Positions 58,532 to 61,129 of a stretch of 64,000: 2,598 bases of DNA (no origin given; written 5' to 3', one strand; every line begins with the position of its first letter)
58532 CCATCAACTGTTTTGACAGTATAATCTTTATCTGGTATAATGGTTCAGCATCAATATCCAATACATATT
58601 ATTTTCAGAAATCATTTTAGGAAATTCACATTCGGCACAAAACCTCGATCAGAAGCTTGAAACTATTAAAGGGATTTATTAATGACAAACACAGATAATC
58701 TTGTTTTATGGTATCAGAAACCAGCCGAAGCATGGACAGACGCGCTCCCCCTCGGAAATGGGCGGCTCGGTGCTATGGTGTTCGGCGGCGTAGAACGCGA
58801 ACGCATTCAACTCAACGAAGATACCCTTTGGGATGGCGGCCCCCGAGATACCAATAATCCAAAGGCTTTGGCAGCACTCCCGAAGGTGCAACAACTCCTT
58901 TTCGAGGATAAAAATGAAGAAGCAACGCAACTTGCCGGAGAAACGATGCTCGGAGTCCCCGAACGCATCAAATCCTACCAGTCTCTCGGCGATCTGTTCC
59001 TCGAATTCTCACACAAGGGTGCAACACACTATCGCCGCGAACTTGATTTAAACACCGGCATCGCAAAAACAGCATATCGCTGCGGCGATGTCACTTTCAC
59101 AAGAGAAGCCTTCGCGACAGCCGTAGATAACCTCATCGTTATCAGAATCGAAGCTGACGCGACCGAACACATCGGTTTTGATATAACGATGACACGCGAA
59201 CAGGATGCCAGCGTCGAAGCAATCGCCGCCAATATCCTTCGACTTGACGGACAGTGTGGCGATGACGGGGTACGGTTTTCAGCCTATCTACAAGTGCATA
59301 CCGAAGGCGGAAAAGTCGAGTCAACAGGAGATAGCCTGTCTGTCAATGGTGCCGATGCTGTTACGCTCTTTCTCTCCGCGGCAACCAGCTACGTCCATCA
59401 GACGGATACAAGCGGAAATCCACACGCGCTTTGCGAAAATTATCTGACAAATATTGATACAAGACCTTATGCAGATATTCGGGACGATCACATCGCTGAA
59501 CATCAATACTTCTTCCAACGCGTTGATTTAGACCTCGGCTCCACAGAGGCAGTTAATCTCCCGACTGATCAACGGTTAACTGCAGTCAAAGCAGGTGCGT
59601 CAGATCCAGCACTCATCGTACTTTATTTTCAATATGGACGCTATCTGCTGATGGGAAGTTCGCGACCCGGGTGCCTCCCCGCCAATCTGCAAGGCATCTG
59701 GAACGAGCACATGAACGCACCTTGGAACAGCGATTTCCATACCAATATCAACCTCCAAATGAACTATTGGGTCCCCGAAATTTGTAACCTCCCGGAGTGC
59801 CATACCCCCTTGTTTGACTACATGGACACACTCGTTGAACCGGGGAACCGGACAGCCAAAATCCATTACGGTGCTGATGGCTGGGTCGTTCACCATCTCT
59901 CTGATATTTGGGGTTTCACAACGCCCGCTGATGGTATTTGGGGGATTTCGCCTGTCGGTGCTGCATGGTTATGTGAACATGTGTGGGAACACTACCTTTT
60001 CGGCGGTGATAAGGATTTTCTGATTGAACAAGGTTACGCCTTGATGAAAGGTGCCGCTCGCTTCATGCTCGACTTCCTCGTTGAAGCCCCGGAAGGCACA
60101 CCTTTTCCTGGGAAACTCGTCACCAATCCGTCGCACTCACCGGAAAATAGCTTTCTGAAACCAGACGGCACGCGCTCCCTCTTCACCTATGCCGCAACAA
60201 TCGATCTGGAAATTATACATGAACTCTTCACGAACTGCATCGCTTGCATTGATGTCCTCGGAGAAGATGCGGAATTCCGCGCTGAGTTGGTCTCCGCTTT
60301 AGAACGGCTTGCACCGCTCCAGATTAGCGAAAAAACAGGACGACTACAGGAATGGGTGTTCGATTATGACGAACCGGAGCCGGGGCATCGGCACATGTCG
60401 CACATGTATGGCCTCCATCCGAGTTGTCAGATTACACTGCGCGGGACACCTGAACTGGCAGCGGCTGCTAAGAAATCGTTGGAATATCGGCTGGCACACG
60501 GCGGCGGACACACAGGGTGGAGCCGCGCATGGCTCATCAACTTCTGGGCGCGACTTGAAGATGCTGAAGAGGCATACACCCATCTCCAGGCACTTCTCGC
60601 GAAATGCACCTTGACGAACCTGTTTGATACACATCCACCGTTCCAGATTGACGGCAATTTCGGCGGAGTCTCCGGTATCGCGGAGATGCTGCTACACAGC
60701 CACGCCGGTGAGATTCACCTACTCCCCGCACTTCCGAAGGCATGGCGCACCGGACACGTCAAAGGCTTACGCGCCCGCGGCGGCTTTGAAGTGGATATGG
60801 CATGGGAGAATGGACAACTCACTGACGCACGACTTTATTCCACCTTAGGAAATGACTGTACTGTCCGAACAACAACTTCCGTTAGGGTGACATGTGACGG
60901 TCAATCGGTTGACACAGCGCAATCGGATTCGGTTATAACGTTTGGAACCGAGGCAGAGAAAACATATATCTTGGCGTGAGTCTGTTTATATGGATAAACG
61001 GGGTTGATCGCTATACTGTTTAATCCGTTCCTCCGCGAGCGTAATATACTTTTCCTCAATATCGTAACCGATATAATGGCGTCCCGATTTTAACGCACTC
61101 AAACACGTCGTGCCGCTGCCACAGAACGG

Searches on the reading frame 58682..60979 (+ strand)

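Call 86: search_protein_families(library=pfam, proteins=[window:58682-60979:+], max_evalue=0.00001)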
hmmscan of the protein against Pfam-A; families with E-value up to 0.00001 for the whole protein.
window:58682-60979:+ (765 aa): 3 families
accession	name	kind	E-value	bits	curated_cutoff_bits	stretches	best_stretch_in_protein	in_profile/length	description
PF22124.2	Glyco_hydro_95_cat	-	1.4e-173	578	27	1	263-670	2-408/408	Glycosyl hydrolase family 95 catalytic domain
PF14498.12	Glyco_hyd_65N_2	-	3.7e-77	259.9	27.7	1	9-239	1-233/234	Glycosyl hydrolase family 65, N-terminal domain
PF21307.2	Glyco_hydro_95_C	-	1.2e-31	109.5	27.6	1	673-764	2-94/94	Glycoside hydrolase family 95, C-terminal domain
